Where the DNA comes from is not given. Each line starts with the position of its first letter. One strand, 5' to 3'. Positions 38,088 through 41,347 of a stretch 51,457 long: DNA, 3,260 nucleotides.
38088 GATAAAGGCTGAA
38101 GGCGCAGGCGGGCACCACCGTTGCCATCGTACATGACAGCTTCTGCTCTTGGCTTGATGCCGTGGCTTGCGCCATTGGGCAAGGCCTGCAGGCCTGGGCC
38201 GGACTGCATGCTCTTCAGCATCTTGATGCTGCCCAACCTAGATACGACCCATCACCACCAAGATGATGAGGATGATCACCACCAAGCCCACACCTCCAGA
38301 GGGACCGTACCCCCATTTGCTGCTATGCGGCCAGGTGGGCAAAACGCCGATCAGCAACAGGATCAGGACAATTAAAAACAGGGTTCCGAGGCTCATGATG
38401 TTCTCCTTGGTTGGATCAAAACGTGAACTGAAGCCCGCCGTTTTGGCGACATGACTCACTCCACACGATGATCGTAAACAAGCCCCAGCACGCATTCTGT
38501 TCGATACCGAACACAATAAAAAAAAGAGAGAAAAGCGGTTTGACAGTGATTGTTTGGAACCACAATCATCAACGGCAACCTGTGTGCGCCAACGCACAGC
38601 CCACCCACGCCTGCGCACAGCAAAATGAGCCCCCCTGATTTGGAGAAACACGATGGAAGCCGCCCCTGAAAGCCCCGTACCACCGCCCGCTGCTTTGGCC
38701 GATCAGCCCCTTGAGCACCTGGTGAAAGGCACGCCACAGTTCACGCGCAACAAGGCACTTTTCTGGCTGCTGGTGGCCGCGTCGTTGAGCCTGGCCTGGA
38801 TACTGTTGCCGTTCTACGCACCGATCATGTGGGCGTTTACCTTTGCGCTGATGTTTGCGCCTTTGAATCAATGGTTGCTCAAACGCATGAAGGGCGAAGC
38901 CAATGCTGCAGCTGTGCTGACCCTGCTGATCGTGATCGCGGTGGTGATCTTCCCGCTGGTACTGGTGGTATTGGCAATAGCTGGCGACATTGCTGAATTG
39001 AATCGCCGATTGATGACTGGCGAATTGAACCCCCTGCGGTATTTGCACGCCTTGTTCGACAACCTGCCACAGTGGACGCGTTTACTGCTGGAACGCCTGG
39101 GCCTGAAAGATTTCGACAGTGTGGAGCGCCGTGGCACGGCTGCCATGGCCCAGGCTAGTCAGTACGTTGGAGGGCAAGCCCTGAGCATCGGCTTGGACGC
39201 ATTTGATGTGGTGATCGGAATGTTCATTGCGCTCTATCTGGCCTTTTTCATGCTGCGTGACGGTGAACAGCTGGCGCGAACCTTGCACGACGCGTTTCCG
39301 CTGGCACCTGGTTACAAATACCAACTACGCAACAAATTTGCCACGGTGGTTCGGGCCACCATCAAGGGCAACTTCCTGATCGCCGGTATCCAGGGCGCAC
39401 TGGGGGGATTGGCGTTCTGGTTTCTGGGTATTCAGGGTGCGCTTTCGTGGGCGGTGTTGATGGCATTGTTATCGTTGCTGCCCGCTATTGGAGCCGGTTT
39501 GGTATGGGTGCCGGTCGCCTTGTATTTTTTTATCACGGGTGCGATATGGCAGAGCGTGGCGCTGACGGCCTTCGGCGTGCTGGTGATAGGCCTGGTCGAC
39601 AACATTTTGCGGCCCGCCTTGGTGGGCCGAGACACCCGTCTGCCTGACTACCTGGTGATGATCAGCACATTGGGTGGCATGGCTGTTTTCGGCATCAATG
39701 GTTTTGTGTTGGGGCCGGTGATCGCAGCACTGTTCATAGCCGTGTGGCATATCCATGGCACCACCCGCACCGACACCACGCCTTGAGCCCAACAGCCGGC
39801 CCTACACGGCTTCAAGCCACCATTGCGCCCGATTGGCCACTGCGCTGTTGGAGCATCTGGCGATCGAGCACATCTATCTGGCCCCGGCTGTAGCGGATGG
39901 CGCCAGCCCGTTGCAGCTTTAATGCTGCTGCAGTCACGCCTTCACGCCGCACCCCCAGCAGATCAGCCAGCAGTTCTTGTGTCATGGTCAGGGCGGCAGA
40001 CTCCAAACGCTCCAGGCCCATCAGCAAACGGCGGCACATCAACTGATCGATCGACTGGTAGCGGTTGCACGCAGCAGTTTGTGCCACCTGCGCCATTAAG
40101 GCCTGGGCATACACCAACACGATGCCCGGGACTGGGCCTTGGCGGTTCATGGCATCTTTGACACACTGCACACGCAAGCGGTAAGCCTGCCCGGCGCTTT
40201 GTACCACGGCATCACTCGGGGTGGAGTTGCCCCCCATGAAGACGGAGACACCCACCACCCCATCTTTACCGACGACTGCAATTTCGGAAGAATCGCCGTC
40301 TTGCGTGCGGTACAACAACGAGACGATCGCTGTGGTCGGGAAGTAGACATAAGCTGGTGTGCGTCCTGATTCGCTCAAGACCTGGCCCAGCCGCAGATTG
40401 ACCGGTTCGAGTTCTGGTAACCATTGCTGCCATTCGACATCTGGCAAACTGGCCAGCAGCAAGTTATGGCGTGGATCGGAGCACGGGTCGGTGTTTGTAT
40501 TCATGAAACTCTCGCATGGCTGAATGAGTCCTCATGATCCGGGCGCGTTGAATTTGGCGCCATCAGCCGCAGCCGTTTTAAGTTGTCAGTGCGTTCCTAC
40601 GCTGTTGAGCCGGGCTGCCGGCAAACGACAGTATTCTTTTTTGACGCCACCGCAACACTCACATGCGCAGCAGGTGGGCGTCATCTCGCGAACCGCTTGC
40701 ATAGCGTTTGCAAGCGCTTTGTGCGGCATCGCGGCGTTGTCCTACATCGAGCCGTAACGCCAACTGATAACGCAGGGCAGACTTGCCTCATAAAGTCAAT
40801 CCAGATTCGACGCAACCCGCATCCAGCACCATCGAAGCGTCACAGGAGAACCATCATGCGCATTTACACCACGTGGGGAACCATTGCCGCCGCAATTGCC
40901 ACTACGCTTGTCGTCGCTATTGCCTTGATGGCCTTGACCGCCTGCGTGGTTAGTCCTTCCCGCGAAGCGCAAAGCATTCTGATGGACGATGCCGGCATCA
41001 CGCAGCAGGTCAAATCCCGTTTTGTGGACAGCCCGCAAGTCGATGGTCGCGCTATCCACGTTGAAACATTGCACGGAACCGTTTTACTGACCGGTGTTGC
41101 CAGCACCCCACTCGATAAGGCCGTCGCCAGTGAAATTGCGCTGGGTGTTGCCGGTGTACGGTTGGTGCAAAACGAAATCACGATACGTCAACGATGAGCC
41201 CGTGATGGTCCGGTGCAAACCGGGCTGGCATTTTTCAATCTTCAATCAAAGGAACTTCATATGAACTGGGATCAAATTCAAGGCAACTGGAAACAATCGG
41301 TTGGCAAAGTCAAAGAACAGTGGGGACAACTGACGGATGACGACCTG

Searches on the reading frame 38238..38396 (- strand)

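Call 34: search_protein_families(library=pfam, proteins=[window:38238-38396:-], max_evalue=0.01)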
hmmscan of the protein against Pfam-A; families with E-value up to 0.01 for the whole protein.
window:38238-38396:- (52 aa): 1 family
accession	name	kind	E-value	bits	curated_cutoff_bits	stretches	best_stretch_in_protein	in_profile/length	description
PF11752.14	DUF3309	-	1.7e-22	79.7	22.3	1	3-52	1-50/50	Protein of unknown function (DUF3309)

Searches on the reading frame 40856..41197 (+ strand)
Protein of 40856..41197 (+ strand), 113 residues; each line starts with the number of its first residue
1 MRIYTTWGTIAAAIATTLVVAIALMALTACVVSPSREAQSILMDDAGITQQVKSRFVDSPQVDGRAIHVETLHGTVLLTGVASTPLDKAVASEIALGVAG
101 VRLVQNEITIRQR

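Call 34: search_protein_families(library=pfam, proteins=[window:40856-41197:+], max_evalue=0.01)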
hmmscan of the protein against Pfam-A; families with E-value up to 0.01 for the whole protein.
window:40856-41197:+ (113 aa): 1 family
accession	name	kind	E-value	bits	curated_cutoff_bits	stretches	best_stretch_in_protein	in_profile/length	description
PF04972.22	BON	-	9.6e-17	61.5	27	1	44-112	1-69/69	BON domain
